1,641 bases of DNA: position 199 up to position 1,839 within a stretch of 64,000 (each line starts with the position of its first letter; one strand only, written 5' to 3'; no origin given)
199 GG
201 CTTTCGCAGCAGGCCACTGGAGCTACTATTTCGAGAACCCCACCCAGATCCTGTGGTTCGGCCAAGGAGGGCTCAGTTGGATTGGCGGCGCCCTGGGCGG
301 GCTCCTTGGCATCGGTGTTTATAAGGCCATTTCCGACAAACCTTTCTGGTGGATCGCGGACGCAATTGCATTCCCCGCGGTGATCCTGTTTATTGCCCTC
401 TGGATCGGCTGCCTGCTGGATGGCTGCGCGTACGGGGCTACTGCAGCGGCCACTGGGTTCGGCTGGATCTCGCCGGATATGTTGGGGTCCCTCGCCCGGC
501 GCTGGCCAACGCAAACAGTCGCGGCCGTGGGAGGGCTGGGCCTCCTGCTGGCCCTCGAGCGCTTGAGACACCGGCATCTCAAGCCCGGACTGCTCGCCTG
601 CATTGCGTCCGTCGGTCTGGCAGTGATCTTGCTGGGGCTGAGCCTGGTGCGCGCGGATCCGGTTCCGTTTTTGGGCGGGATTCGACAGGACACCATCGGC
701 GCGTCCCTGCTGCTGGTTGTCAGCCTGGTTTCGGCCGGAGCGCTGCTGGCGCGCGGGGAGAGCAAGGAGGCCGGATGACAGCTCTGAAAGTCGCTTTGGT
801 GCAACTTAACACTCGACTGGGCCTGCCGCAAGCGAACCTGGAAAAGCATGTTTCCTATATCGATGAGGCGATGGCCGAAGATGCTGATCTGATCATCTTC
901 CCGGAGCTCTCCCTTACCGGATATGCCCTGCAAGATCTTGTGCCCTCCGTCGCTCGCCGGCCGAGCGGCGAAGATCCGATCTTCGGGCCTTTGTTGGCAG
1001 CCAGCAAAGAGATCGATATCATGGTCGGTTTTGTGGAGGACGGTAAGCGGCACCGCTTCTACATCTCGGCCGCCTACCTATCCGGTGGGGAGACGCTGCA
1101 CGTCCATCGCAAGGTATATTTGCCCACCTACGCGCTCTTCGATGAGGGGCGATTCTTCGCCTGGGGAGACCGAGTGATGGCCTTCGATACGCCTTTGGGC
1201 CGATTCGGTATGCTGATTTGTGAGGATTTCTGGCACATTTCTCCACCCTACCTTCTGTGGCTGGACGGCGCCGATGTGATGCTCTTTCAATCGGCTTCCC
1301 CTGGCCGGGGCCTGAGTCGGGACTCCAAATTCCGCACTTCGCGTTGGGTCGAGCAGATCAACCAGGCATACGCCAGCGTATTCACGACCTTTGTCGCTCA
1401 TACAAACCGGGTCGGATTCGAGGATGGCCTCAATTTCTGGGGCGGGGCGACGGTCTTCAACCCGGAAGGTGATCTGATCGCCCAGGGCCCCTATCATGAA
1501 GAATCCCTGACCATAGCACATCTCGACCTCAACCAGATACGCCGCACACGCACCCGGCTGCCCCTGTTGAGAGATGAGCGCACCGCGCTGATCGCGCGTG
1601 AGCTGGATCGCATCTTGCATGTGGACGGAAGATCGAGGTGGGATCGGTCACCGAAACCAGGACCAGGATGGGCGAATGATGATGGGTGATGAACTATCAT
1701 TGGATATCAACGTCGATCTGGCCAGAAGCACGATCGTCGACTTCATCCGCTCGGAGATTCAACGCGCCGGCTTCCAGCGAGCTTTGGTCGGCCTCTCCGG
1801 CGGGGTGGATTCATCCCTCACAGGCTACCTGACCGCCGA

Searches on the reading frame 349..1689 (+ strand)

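Call 46: search_protein_families(library=pfam, proteins=[window:349-1689:+], max_evalue=0.00001)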
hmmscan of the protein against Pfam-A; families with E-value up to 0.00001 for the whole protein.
window:349-1689:+ (446 aa): 1 family
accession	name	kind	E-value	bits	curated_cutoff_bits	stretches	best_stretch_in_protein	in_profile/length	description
PF00795.27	CN_hydrolase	-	5e-36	124.8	23.2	1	147-401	1-255/256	Carbon-nitrogen hydrolase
